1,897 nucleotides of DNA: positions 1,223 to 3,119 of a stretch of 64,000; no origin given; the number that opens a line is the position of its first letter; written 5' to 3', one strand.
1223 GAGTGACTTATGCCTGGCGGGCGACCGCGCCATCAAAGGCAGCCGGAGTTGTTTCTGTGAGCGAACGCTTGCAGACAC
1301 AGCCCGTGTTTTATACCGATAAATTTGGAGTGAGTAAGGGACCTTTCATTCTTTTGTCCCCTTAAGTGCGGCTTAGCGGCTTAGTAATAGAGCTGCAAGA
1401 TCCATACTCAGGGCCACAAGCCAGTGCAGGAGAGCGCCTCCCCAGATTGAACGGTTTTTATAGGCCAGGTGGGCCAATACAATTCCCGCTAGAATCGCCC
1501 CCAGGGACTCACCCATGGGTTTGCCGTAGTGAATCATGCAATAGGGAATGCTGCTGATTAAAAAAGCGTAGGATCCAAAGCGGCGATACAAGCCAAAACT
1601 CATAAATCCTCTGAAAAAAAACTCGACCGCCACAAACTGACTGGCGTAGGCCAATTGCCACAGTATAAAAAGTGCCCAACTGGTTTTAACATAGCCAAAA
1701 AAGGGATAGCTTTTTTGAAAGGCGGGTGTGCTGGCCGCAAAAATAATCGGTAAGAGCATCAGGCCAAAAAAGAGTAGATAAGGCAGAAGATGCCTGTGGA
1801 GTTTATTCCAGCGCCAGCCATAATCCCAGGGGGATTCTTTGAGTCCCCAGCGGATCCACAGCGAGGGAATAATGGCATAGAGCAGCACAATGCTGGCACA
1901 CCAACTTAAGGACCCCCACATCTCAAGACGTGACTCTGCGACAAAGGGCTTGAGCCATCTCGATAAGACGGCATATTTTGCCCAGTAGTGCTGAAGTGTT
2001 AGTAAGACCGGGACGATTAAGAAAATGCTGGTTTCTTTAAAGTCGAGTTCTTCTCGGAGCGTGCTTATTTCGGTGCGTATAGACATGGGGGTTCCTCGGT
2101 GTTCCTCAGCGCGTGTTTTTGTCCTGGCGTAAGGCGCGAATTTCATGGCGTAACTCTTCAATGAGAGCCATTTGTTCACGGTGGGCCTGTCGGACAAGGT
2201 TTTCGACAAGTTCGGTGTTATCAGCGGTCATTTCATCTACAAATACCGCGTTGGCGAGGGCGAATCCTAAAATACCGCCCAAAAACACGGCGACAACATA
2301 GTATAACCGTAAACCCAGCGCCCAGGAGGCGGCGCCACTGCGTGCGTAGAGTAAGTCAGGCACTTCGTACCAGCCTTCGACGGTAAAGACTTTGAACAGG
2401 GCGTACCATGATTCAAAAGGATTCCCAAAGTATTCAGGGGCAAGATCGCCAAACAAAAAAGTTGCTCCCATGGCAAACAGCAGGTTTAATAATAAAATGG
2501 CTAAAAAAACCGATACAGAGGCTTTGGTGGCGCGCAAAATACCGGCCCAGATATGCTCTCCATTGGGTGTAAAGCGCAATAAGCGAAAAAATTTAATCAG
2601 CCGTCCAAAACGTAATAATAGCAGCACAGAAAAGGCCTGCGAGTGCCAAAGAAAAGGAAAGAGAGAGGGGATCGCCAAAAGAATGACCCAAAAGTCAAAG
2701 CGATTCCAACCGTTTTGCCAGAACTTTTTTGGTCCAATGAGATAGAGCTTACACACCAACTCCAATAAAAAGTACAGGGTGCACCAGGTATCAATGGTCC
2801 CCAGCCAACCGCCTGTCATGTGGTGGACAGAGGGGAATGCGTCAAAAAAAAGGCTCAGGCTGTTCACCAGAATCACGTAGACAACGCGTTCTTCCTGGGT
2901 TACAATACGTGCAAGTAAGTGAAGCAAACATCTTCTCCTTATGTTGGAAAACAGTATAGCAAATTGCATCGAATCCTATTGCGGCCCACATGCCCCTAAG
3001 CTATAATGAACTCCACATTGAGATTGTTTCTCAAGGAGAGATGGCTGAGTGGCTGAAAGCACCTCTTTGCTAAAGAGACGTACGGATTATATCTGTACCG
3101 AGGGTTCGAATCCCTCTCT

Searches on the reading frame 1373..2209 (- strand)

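Call 30: search_protein_families(library=pfam, proteins=[window:1373-2209:-], max_evalue=0.001)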
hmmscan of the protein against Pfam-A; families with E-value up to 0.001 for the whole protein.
window:1373-2209:- (278 aa): 1 family
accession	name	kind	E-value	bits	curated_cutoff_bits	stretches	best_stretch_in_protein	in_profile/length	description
PF02517.21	Rce1-like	-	1.8e-09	38.2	22.4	1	180-265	4-90/93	Type II CAAX prenyl endopeptidase Rce1-like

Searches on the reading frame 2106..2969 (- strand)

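Call 30: search_protein_families(library=pfam, proteins=[window:2106-2969:-], max_evalue=0.001)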
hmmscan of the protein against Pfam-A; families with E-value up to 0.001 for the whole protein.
window:2106-2969:- (287 aa): 2 families
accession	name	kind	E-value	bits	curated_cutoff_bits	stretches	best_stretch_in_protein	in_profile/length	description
PF00520.37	Ion_trans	-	1.9e-28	99.7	25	1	30-247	9-233/241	Ion transport protein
PF08016.18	PKD_channel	-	4.4e-05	23.5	22.4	1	108-202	92-185/225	Polycystin cation channel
